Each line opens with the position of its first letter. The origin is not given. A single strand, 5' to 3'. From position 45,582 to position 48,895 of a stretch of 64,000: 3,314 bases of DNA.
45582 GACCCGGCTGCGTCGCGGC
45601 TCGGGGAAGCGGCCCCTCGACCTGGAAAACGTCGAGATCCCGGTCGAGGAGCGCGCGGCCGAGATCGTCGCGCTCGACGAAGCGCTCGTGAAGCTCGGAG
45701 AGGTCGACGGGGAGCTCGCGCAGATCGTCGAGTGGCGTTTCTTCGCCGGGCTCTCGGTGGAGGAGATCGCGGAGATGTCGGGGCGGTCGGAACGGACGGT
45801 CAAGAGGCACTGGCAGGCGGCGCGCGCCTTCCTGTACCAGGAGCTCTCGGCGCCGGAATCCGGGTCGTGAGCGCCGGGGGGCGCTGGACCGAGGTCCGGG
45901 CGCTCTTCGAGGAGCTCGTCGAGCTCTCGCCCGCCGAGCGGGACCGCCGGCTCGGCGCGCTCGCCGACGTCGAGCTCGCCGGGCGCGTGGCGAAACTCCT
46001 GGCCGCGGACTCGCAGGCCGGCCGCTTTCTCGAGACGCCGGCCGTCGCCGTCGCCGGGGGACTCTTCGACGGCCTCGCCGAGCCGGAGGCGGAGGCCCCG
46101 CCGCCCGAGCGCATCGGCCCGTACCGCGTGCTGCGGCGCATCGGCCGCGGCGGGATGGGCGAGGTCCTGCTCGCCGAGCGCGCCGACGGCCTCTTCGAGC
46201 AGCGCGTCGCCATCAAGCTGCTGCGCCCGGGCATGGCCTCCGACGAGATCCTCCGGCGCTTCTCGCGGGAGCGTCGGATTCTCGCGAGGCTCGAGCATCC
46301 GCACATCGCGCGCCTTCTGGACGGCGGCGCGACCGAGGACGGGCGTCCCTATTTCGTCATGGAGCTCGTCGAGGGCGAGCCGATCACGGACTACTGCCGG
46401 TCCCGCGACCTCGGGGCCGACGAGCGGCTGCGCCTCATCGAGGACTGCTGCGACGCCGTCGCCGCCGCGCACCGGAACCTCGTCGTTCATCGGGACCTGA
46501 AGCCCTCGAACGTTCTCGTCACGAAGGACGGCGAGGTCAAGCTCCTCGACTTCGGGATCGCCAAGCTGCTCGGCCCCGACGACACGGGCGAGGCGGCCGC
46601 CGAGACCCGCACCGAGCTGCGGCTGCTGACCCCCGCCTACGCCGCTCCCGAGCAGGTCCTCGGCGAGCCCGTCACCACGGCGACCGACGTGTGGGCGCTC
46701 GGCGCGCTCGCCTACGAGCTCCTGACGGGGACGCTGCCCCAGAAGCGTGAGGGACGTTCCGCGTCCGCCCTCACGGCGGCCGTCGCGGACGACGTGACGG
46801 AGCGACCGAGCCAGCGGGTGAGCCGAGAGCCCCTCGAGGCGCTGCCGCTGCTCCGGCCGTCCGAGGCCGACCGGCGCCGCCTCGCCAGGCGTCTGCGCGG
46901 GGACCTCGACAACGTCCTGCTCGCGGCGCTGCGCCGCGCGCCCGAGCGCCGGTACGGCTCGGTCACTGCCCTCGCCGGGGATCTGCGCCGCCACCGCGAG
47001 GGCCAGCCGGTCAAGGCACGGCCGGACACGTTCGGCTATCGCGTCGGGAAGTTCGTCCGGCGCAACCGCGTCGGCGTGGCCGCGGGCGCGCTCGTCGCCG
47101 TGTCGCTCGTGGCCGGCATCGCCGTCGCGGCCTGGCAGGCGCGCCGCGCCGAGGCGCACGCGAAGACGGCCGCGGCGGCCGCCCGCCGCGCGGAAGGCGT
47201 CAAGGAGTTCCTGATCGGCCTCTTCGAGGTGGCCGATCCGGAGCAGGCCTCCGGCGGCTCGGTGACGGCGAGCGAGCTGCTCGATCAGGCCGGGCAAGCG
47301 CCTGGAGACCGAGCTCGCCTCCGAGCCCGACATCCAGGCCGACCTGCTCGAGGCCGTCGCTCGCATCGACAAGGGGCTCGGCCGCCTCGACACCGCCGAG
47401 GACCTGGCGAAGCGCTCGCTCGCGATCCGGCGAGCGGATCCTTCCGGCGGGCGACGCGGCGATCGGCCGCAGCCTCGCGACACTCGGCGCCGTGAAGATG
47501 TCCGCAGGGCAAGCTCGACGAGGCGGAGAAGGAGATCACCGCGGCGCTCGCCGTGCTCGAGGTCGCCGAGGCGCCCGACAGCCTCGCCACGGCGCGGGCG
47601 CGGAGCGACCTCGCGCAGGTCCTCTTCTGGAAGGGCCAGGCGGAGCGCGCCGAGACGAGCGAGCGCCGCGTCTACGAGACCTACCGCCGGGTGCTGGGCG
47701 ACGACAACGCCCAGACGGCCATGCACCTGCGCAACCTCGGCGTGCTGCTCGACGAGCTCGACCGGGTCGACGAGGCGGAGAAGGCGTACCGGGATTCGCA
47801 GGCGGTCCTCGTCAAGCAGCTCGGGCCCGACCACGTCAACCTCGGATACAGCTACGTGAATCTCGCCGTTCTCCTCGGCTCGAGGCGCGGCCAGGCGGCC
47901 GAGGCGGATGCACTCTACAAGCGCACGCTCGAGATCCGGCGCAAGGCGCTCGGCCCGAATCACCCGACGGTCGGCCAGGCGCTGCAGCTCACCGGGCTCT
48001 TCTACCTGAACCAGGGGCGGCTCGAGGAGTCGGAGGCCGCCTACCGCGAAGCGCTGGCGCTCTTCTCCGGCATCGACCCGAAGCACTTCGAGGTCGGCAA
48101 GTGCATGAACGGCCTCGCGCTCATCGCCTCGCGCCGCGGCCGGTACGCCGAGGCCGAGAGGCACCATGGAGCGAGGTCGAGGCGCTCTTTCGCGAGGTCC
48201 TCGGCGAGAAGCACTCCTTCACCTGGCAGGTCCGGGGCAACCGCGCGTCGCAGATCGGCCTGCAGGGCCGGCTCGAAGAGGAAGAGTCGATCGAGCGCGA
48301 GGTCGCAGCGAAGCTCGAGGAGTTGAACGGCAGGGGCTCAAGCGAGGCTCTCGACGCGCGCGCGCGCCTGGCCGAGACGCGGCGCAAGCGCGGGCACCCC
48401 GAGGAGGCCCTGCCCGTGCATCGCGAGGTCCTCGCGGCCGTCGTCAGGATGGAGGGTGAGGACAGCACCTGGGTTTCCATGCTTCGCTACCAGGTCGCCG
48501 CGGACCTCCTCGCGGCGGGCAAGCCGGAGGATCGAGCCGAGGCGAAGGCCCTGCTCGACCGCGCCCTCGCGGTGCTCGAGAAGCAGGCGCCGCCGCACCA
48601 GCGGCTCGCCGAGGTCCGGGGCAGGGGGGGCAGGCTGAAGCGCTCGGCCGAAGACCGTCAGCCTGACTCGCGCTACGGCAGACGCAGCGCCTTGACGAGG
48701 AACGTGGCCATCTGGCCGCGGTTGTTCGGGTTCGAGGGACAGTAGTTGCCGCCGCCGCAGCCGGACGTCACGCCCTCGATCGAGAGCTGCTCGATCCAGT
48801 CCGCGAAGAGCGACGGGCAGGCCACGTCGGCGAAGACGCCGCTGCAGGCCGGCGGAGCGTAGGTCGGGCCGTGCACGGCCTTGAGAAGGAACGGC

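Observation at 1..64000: A 23-member, co-directional array of modular SLH-tailed beta-helix surface-protein paralogs fills the window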

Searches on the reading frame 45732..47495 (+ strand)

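Call 11: search_protein_families(library=pfam, proteins=[window:45732-47495:+], max_evalue=0.01)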
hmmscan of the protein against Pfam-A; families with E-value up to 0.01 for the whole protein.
window:45732-47495:+ (587 aa): 6 families
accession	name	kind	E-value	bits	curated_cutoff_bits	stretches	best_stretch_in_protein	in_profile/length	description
PF00069.31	Pkinase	-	1.2e-41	143.3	31.7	1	131-343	1-203/263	Protein kinase domain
PF07714.23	PK_Tyr_Ser-Thr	-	2.9e-31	109.1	23.1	1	133-339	3-207/258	Protein tyrosine and serine/threonine kinase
PF03109.22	ABC1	-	8.6e-08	32.1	22.9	1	207-282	144-219/244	ABC1 atypical kinase-like domain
PF01636.29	APH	-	1.2e-07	32.2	23.2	2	230-277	147-197/239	Phosphotransferase enzyme family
PF06293.20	Kdo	-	0.0038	17.1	21.3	1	207-274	93-166/207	Lipopolysaccharide kinase (Kdo/WaaP) family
PF01163.29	RIO1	-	0.0042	17.1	22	1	208-275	83-149/187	RIO domain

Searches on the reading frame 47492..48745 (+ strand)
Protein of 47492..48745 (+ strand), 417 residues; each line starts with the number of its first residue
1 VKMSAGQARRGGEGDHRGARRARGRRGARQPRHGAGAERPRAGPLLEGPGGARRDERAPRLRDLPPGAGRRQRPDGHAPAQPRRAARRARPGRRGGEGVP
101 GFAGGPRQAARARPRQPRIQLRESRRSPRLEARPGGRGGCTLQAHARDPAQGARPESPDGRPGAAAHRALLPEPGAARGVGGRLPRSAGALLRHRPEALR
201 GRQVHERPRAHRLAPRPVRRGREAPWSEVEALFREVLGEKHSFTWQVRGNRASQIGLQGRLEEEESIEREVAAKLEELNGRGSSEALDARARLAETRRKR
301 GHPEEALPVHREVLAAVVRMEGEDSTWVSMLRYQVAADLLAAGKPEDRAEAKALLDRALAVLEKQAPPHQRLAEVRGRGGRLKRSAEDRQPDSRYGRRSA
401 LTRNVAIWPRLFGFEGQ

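Call 9: search_protein_families(library=pfam, proteins=[window:47492-48745:+], max_evalue=0.01)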
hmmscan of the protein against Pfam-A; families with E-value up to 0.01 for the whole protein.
window:47492-48745:+ (417 aa): 2 families
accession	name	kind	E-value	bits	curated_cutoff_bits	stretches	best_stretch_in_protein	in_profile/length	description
PF13424.12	TPR_12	-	1.7e-05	25.3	30.1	1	291-364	7-77/77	Tetratricopeptide repeat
PF13176.12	TPR_7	-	0.0029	18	27.9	0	291-319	3-31/36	Tetratricopeptide repeat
